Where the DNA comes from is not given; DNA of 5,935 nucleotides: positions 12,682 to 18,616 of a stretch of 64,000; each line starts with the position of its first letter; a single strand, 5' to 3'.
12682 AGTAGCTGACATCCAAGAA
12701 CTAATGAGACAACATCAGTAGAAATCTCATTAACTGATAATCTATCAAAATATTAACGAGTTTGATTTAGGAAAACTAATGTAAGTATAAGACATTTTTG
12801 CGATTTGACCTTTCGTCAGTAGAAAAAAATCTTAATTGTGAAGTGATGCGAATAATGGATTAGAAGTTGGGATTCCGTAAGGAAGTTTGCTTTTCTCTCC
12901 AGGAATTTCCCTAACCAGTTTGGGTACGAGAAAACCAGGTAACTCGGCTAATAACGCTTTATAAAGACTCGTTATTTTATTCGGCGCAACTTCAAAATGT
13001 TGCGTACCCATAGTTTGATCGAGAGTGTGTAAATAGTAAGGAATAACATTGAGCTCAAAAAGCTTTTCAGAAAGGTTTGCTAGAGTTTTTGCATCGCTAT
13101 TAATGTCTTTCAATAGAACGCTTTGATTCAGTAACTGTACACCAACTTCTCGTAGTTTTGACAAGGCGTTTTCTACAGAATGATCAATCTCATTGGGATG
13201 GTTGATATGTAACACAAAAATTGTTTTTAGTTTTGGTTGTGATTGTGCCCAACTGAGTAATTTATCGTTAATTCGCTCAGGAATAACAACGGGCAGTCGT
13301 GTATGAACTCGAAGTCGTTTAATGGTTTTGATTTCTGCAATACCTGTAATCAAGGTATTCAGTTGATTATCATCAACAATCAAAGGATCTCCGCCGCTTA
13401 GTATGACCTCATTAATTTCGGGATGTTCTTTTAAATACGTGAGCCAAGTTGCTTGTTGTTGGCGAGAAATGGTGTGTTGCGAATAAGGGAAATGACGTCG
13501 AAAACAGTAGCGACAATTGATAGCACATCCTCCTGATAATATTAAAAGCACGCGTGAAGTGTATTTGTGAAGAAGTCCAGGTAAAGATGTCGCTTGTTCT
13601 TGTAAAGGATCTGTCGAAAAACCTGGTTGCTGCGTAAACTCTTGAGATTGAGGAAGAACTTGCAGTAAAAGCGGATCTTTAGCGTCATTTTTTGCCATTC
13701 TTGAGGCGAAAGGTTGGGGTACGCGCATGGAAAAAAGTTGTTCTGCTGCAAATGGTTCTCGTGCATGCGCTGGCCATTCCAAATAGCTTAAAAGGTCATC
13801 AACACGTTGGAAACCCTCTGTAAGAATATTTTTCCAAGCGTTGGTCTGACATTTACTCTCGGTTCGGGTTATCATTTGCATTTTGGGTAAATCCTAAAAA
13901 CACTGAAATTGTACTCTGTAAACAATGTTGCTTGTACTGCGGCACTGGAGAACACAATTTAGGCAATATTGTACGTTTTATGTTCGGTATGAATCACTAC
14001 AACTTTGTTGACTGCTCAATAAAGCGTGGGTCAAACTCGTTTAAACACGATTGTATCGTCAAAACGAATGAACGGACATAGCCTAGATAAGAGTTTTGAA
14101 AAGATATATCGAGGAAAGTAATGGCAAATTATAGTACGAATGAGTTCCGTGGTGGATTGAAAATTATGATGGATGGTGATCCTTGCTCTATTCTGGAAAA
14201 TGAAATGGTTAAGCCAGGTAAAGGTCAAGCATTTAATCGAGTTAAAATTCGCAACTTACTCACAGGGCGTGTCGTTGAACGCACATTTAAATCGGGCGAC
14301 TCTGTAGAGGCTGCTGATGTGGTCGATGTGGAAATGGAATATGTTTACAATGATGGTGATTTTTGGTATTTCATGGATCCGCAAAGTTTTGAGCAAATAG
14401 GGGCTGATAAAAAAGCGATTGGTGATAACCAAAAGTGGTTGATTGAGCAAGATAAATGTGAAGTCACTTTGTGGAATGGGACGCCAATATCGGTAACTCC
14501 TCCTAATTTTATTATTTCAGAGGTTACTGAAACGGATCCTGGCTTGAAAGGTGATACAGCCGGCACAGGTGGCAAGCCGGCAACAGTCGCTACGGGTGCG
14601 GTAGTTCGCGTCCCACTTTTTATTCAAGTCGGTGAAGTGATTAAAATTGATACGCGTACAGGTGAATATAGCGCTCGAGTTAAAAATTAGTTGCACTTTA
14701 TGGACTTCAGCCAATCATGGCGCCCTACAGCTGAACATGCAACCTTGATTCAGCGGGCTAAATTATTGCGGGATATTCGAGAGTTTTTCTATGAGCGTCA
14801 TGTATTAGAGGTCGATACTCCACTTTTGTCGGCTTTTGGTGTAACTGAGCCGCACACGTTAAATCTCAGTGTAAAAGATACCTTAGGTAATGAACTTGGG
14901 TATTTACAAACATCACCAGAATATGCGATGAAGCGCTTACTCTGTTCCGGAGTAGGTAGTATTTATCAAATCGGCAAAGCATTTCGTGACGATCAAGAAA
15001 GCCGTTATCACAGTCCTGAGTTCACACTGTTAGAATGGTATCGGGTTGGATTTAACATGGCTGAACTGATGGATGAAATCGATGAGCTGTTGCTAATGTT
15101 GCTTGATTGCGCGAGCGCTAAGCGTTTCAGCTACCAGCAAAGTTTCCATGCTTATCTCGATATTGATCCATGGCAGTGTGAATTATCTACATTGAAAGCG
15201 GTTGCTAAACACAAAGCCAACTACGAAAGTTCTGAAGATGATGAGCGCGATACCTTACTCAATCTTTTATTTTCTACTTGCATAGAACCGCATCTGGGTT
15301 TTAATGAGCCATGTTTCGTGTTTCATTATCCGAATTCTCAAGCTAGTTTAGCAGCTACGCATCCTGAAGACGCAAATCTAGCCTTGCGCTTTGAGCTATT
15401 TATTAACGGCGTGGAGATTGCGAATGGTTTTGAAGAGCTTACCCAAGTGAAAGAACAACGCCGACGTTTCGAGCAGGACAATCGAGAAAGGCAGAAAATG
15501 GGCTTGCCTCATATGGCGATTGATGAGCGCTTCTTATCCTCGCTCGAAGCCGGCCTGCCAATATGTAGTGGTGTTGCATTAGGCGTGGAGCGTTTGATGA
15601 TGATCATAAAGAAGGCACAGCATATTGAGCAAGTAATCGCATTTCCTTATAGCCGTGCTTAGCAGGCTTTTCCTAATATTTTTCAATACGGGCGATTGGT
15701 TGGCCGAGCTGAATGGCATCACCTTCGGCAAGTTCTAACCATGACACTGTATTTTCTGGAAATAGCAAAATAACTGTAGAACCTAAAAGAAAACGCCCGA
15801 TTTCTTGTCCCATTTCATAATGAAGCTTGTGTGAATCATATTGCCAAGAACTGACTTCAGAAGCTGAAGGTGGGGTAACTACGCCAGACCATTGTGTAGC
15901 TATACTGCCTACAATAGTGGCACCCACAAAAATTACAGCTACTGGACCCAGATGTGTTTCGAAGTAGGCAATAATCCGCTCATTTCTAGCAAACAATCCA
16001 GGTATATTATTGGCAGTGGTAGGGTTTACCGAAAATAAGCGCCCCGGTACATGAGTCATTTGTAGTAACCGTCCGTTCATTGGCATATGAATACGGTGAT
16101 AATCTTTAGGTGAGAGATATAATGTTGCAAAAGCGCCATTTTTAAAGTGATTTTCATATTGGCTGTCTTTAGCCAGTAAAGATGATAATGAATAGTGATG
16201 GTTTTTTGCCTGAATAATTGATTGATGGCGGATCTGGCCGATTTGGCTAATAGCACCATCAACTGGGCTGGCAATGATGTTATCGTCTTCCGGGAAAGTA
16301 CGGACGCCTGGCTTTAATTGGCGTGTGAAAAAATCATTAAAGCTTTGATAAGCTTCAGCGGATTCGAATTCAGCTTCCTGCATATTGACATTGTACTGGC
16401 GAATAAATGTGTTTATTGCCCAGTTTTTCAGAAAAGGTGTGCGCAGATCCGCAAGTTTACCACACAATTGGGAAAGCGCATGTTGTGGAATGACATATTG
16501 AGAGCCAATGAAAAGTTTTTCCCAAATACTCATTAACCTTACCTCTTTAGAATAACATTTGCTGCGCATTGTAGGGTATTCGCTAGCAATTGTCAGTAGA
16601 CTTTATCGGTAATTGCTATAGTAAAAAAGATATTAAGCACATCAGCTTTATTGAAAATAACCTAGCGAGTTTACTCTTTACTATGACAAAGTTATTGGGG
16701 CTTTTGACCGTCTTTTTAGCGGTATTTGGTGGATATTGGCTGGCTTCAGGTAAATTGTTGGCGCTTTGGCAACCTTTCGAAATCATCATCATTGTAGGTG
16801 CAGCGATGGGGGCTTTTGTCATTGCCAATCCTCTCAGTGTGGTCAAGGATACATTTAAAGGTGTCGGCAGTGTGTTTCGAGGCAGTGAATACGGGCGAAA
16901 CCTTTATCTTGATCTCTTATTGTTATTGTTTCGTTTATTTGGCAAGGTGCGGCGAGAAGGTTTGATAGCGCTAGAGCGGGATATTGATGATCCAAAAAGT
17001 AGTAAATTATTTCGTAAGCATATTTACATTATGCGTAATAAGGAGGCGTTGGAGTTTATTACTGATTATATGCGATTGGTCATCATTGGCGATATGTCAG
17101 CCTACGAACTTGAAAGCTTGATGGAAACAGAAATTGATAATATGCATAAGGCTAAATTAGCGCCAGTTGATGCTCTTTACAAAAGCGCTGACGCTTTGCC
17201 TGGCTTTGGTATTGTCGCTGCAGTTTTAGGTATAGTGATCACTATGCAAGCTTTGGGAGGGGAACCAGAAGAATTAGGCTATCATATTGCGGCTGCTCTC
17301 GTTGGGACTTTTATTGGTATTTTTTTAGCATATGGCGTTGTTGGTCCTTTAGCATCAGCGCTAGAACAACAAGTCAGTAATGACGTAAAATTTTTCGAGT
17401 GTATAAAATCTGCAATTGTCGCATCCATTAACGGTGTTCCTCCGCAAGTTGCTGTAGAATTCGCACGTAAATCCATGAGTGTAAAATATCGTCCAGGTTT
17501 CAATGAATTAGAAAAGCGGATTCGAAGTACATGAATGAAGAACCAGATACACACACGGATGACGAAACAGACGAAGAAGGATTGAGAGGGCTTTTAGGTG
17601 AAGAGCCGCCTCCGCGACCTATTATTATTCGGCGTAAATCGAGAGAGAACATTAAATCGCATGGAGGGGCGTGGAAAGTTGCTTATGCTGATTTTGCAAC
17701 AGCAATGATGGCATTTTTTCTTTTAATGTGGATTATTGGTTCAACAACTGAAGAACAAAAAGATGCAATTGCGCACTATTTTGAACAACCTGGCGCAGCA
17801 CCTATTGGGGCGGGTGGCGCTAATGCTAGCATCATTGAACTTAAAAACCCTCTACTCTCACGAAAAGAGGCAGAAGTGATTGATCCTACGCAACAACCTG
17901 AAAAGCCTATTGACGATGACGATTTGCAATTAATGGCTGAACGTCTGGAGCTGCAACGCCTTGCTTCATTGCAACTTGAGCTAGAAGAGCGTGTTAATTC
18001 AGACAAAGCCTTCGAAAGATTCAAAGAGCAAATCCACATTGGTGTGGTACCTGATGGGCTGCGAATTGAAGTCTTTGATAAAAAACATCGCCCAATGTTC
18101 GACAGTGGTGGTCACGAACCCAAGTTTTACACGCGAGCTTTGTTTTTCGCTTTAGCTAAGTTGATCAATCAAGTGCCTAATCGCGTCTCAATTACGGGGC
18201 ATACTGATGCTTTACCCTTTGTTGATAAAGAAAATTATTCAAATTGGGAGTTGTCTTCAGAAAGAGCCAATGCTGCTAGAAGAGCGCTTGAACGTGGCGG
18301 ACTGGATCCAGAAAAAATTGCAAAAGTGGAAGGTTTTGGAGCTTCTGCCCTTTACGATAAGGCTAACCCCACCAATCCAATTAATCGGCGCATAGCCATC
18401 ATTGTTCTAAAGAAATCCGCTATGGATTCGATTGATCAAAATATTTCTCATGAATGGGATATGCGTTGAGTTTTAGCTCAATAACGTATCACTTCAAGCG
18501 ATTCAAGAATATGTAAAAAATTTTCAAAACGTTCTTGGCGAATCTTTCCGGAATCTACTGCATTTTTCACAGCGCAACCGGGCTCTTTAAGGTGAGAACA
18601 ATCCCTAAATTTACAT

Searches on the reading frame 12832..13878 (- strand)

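Call 69: search_protein_families(library=pfam, proteins=[window:12832-13878:-], max_evalue=0.00001)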
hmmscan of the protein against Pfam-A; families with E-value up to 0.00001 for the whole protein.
window:12832-13878:- (348 aa): 2 families
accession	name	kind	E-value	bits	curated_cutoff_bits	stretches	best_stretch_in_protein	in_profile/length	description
PF04055.27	Radical_SAM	-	2.1e-08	35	29.5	1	113-199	2-90/166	Radical SAM superfamily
PF13353.11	Fer4_12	-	7.8e-07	29.9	22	1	113-182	10-79/137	4Fe-4S single cluster domain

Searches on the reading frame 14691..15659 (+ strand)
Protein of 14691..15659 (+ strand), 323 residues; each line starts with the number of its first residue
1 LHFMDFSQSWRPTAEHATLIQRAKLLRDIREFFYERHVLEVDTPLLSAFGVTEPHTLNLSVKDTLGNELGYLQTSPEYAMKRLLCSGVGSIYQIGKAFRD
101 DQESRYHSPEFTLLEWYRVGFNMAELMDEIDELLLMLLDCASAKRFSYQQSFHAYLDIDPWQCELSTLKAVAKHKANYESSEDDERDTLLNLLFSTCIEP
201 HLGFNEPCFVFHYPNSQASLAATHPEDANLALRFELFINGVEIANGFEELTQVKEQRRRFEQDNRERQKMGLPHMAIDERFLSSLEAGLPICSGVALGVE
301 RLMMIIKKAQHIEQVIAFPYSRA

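Call 69: search_protein_families(library=pfam, proteins=[window:14691-15659:+], max_evalue=0.00001)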
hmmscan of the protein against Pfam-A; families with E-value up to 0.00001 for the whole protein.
window:14691-15659:+ (323 aa): 1 family
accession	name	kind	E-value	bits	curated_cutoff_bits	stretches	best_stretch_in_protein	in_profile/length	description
PF00152.25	tRNA-synt_2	-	1.4e-47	162.7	25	1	14-320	17-306/308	tRNA synthetases class II (D, K and N)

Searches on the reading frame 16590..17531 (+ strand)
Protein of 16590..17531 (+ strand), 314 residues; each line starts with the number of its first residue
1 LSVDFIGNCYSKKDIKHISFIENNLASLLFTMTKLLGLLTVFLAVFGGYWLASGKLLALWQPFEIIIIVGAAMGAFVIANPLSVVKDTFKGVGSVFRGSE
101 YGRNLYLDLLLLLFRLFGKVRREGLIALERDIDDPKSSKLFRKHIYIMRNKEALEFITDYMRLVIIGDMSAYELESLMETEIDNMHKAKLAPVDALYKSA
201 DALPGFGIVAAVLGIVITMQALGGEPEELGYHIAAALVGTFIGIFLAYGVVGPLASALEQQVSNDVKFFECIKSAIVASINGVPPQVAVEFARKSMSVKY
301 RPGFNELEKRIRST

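Call 69: search_protein_families(library=pfam, proteins=[window:16590-17531:+], max_evalue=0.00001)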
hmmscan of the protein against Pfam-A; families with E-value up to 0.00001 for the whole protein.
window:16590-17531:+ (314 aa): 2 families
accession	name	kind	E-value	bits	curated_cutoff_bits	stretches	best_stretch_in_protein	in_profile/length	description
PF20560.3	MotA_N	-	9.6e-32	109.5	27.3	1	36-124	2-91/91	Motility protein A N-terminal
PF01618.21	MotA_ExbB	-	1.4e-12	47.9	22.9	1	166-268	19-124/127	MotA/TolQ/ExbB proton channel family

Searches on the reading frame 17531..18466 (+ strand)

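Call 69: search_protein_families(library=pfam, proteins=[window:17531-18466:+], max_evalue=0.00001)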
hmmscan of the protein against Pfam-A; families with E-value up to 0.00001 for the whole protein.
window:17531-18466:+ (312 aa): 2 families
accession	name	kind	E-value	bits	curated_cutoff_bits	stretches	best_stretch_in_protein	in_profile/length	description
PF13677.11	MotB_plug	-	1.7e-18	66.4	24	1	35-87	2-57/58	Membrane MotB of proton-channel complex MotA/MotB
PF00691.25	OmpA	-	1.5e-11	44.9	27.2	1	205-281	17-91/98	OmpA family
